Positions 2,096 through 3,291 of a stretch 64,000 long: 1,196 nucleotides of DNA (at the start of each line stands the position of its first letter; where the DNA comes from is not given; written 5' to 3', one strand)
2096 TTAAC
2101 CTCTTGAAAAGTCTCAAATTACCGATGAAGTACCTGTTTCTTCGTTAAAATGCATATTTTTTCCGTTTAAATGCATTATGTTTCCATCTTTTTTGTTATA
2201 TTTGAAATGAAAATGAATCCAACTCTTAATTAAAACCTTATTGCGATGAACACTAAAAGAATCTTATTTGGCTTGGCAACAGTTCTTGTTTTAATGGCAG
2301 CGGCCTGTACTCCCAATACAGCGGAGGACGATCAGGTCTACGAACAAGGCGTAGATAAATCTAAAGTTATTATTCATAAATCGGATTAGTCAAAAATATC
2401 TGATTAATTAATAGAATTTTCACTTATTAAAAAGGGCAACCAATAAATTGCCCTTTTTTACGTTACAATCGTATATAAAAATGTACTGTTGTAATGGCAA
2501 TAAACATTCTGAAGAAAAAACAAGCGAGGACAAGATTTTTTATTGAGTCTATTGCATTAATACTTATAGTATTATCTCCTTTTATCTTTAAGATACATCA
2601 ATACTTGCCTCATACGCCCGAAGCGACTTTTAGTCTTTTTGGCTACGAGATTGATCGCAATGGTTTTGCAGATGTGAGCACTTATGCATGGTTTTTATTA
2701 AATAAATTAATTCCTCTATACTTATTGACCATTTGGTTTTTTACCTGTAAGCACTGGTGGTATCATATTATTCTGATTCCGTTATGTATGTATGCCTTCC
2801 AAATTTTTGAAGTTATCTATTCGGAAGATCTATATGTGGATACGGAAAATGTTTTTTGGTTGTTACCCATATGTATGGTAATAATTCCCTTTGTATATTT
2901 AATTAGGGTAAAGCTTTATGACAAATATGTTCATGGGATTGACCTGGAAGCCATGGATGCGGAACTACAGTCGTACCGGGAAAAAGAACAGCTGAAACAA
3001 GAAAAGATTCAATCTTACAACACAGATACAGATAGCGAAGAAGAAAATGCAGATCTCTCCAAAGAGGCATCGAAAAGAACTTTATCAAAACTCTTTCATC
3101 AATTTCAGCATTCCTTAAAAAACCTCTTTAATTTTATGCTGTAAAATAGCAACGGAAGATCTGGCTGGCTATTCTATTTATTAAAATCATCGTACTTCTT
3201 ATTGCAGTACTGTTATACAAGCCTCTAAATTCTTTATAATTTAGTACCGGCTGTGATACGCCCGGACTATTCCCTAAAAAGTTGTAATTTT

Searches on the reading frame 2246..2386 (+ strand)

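Call 102: search_protein_families(library=pfam, proteins=[window:2246-2386:+], max_evalue=0.1)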
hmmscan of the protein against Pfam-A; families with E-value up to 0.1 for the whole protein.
window:2246-2386:+ (47 aa): 2 families
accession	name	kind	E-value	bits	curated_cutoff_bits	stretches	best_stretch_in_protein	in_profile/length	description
PF09879.14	DUF2106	-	0.053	13.5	25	1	7-41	18-52/151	Predicted membrane protein (DUF2106)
PF24119.1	DUF7393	-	0.073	13.2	27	0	19-44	20-45/48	Domain of unknown function (DUF7393)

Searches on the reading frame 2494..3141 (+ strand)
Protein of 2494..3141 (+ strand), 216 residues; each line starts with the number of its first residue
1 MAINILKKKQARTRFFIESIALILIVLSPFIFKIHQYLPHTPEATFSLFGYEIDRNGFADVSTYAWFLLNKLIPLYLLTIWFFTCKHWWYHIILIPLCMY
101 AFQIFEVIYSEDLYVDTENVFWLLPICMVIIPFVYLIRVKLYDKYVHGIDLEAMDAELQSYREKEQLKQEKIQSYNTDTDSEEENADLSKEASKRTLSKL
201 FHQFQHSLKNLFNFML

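Call 97: find_homologous_proteins(query=window:2494-3141:+, max_evalue=0.00001)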
Query window:2494-3141:+ (216 aa): 991 proteins with E <= 0.00001 among 1077 candidates; the best 120 are listed.
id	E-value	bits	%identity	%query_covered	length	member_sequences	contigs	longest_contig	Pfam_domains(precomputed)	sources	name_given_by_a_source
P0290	1.0e-126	439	92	100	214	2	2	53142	-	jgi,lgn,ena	jgi:hypothetical protein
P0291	2.2e-104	366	74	100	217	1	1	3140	-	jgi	-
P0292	2.4e-101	356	71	100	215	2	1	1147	-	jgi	jgi:hypothetical protein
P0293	6.7e-99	348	73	97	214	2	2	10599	-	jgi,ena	jgi:hypothetical protein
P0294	1.2e-98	347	69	100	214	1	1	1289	-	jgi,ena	-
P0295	1.1e-97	344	70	100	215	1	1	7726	-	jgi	-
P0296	1.1e-97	344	71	100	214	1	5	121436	-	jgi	jgi:hypothetical protein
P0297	1.4e-97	344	70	100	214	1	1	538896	-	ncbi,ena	-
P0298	9.3e-97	341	70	100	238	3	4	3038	-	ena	-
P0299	2.2e-96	340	68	100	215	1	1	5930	-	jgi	jgi:hypothetical protein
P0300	2.9e-96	340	71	100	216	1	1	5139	-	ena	-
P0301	4.5e-96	339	71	100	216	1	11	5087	-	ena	-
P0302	5.8e-96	339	71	100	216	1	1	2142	-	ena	-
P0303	1.2e-95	338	70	97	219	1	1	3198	-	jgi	jgi:hypothetical protein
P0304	1.4e-95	337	66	100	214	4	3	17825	-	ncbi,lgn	-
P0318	3.5e-91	323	68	97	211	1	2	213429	-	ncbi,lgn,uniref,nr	ncbi:hypothetical protein SAMN06265375_104204 [Muriicola jejuensis]|uniref:Uncharacterized protein n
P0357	2.9e-84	300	61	98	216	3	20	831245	-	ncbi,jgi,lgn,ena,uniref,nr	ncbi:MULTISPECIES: hypothetical protein [unclassified Robiginitalea]|uniref:hypothetical protein n=1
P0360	5.5e-84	300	62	97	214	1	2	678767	-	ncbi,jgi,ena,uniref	ncbi:MAG: hypothetical protein ABJJ25_07100 [Eudoraea sp.]|uniref:hypothetical protein n=1 Tax=Eudor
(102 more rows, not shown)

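Call 98: find_encoding_contigs(protein=P0360, flank=600, max_places=1)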
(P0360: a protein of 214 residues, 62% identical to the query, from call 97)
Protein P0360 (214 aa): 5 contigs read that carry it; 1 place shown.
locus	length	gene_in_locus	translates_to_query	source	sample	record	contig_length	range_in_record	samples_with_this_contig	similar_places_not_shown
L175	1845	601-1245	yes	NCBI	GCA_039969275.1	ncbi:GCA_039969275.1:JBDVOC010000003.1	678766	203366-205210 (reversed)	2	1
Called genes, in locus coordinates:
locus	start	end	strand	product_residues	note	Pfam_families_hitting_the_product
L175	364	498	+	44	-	-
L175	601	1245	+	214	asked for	-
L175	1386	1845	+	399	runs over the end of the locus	PF05222:AlaDh_PNT_N, PF01488:Shikimate_DH (faint), PF01262:AlaDh_PNT_C, PF02826:2-Hacid_dh_C (weak)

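Call 99: find_encoding_contigs(protein=P0357, flank=600, max_places=1)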
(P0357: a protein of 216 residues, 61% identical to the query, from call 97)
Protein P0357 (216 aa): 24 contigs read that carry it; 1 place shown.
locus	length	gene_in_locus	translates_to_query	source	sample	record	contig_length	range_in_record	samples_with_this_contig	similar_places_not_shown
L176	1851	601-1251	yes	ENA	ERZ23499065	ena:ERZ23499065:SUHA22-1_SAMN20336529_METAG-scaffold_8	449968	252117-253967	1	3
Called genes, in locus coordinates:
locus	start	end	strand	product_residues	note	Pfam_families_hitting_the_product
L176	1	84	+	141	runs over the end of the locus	PF02367:TsaE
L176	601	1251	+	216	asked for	-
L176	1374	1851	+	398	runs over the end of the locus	PF05222:AlaDh_PNT_N, PF01262:AlaDh_PNT_C, PF02826:2-Hacid_dh_C (weak), PF03807:F420_oxidored (faint)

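Call 100: find_encoding_contigs(protein=P0318, flank=600, max_places=1)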
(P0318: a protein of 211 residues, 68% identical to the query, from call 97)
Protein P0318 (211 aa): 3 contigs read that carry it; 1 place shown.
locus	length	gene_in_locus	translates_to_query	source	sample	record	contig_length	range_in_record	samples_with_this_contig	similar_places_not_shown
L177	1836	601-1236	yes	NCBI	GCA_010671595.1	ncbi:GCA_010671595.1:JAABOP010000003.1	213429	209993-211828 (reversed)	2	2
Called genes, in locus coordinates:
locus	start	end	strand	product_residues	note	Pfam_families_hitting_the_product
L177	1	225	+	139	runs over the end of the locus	PF02367:TsaE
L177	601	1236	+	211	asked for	-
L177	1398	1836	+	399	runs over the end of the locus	PF05222:AlaDh_PNT_N, PF01262:AlaDh_PNT_C, PF02826:2-Hacid_dh_C (weak)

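Call 102: search_protein_families(library=pfam, proteins=[window:2494-3141:+], max_evalue=0.1)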
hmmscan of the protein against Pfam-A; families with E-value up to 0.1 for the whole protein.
window:2494-3141:+ (216 aa): 5 families
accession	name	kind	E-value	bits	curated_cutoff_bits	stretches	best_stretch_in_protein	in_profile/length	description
PF23678.1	YqhI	-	0.041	13.7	27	0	140-148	15-23/36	YqhI-like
PF17749.6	MIP-T3_C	-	0.046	14.2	25.8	1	150-184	79-113/154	Microtubule-binding protein MIP-T3 C-terminal region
PF01733.24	Nucleoside_tran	-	0.048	13.5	29.8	1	117-213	61-147/309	Nucleoside transporter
PF19913.5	WCOB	-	0.076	13.8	23.4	0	162-216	59-114/121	Wolframin C-terminal OB-fold domain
PF00745.25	GlutR_dimer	-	0.095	13.5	22.9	0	159-211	27-80/99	Glutamyl-tRNAGlu reductase, dimerisation domain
